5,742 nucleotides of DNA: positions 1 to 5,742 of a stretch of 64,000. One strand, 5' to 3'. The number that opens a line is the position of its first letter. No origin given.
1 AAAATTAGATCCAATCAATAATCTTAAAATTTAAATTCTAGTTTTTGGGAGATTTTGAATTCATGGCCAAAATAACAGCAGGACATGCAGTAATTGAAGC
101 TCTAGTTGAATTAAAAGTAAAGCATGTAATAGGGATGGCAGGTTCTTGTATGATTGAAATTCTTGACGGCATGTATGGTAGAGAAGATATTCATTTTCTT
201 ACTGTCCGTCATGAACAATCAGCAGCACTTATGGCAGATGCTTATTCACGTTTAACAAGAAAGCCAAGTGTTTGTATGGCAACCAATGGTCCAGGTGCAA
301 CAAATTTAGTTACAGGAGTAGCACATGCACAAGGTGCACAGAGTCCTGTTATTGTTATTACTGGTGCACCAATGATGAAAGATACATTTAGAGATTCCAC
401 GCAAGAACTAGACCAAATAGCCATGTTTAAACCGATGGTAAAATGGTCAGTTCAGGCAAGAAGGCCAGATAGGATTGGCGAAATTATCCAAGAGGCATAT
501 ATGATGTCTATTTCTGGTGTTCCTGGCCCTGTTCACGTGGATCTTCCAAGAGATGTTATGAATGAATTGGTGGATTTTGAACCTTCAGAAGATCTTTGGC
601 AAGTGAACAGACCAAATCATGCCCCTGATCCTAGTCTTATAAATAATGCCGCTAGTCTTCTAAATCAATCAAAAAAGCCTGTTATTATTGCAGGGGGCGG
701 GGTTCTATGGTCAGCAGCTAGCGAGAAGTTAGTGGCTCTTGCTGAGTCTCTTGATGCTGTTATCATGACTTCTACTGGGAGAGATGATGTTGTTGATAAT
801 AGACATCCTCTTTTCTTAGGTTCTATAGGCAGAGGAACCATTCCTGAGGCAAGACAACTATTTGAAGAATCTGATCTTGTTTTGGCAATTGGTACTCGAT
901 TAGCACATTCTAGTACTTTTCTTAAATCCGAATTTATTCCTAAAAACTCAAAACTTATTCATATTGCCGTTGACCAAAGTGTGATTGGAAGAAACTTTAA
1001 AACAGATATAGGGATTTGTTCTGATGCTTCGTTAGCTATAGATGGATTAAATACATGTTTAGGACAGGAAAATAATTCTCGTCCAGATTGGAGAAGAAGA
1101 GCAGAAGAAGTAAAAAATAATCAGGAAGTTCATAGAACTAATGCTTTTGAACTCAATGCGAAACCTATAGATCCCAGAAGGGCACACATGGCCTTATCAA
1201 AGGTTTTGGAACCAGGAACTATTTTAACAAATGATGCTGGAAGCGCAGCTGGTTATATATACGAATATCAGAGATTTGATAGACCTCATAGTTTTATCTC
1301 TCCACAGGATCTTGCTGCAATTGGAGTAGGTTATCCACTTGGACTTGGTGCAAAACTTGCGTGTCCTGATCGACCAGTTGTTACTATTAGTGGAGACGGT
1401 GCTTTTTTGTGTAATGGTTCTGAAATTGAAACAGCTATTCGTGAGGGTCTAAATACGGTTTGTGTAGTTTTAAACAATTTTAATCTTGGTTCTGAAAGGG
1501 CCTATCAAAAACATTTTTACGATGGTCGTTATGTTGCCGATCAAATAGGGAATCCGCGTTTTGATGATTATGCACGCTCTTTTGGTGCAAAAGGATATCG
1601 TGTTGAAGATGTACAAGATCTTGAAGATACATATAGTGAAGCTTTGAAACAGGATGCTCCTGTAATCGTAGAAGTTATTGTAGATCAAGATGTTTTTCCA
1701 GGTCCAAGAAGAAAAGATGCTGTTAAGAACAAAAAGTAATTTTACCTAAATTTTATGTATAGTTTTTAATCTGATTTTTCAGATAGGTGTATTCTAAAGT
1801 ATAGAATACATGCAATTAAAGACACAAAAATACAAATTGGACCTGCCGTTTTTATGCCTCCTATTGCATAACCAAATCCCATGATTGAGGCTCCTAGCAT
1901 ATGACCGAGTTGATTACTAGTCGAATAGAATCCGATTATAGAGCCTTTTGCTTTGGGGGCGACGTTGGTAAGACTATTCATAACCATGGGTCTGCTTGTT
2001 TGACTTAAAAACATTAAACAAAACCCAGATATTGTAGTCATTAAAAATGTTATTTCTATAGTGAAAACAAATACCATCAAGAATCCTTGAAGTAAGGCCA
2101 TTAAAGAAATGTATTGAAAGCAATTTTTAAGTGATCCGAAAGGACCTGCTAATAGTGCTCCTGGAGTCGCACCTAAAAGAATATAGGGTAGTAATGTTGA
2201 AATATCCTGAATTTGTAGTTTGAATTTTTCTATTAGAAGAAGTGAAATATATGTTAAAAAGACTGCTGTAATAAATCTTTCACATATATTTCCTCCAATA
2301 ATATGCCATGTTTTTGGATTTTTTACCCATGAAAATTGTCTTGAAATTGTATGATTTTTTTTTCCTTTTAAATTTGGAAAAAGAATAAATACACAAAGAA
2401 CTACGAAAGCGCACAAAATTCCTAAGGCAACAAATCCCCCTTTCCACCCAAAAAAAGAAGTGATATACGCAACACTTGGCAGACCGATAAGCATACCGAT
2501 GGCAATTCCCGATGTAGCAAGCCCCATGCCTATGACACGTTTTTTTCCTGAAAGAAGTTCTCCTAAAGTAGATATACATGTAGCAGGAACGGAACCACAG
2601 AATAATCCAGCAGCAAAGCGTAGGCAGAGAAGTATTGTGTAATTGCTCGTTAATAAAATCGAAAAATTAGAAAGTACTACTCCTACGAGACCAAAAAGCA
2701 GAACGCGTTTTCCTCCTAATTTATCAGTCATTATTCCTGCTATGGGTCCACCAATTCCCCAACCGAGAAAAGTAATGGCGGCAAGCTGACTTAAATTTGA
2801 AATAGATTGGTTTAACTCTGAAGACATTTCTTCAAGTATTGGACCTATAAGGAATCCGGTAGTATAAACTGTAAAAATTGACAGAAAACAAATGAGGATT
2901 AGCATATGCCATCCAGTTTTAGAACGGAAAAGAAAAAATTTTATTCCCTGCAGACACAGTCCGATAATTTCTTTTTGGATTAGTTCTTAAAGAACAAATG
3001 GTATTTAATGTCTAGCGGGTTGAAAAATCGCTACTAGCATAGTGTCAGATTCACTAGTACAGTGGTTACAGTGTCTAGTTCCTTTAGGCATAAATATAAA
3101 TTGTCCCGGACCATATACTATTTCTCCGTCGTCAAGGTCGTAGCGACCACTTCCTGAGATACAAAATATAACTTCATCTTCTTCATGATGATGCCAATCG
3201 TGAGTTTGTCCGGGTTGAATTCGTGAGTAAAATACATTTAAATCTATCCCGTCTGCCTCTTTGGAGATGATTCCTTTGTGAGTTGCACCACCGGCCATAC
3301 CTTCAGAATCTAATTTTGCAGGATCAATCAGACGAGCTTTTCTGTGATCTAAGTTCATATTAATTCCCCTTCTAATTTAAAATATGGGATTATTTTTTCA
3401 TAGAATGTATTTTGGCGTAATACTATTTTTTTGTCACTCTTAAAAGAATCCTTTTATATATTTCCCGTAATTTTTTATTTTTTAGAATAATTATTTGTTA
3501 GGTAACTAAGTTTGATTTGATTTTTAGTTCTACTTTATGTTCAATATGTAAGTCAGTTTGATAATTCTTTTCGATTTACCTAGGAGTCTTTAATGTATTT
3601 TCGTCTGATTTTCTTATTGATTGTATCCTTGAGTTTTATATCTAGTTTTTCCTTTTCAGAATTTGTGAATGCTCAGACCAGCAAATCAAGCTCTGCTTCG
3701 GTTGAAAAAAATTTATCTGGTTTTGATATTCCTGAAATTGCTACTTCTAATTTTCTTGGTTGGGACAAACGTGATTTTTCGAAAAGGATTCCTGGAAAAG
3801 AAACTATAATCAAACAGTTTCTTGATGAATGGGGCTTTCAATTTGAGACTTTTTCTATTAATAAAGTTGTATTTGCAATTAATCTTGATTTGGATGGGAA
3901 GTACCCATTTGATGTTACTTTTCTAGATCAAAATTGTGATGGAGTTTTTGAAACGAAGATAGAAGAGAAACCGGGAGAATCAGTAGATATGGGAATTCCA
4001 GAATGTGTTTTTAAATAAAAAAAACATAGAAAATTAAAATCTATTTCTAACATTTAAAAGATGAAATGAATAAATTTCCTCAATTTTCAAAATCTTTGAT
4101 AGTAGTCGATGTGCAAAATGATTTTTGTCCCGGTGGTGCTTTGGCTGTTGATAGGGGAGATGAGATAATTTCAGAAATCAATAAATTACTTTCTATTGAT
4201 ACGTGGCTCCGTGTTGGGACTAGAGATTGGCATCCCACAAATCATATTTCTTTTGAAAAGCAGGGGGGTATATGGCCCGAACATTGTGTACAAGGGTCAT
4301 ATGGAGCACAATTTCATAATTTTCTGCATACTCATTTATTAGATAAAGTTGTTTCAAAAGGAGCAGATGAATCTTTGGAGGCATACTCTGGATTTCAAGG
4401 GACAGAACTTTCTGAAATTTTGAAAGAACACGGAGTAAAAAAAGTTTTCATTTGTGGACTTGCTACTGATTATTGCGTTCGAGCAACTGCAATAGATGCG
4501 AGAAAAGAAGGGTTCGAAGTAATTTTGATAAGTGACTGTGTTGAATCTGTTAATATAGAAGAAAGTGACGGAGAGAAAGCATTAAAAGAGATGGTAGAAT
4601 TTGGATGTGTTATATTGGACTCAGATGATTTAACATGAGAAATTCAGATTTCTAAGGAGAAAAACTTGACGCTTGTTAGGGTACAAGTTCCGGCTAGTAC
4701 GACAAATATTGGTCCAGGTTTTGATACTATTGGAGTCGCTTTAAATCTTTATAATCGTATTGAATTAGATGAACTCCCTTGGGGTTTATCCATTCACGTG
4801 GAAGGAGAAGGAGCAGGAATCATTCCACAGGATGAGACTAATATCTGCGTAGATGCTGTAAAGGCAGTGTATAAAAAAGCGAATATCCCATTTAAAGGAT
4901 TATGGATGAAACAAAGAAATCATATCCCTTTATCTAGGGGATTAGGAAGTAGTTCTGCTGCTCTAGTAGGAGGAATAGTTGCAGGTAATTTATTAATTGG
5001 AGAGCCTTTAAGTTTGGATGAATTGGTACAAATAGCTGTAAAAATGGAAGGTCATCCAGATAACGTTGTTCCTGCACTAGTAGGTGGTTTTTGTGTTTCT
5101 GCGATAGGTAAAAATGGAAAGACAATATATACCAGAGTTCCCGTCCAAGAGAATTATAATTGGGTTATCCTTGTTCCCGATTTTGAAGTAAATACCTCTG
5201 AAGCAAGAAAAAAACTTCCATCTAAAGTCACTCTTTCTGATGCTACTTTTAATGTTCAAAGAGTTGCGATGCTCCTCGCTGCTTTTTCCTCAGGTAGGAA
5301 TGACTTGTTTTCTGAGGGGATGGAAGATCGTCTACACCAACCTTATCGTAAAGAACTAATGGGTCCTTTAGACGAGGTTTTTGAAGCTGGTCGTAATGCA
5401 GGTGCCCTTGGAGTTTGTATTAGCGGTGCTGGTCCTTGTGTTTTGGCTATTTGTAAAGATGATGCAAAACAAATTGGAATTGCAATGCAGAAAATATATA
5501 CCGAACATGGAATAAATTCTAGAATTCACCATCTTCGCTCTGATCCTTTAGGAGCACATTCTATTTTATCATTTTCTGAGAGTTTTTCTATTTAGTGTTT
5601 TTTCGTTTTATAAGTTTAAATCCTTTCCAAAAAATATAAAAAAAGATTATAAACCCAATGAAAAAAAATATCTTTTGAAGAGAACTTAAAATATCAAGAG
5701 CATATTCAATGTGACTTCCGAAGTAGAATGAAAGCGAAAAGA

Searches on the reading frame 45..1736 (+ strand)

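Call 33: search_protein_families(library=pfam, proteins=[window:45-1736:+])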
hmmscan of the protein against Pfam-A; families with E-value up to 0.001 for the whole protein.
window:45-1736:+ (564 aa): 3 families
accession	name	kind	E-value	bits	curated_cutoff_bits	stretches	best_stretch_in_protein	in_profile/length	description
PF00205.28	TPP_enzyme_M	-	4.3e-37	127.3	30.4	1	199-334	1-136/137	Thiamine pyrophosphate enzyme, central domain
PF02775.26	TPP_enzyme_C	-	5.5e-37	127.3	21.9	1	397-544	1-151/151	Thiamine pyrophosphate enzyme, C-terminal TPP binding domain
PF02776.23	TPP_enzyme_N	-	3.9e-36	123.9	26.8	1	11-127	2-119/119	Thiamine pyrophosphate enzyme, N-terminal TPP binding domain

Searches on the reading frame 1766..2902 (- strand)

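Call 33: search_protein_families(library=pfam, proteins=[window:1766-2902:-])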
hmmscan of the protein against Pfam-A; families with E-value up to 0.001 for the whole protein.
window:1766-2902:- (378 aa): 2 families
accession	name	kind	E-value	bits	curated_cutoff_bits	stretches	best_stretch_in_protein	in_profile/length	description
PF07690.21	MFS_1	-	5.3e-40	137.8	33.4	2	6-295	2-307/347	Major Facilitator Superfamily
PF00083.30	Sugar_tr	-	3.7e-07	29.8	22.3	1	23-174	34-190/452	Sugar (and other) transporter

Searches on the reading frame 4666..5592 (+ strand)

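Call 33: search_protein_families(library=pfam, proteins=[window:4666-5592:+])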
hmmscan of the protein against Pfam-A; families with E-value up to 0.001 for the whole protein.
window:4666-5592:+ (309 aa): 2 families
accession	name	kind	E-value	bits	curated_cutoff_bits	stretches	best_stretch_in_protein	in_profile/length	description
PF00288.32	GHMP_kinases_N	-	3.6e-16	59.6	22.3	1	59-141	1-87/87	GHMP kinases N terminal domain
PF08544.19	GHMP_kinases_C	-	5.2e-14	52.8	21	1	204-271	2-76/85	GHMP kinases C terminal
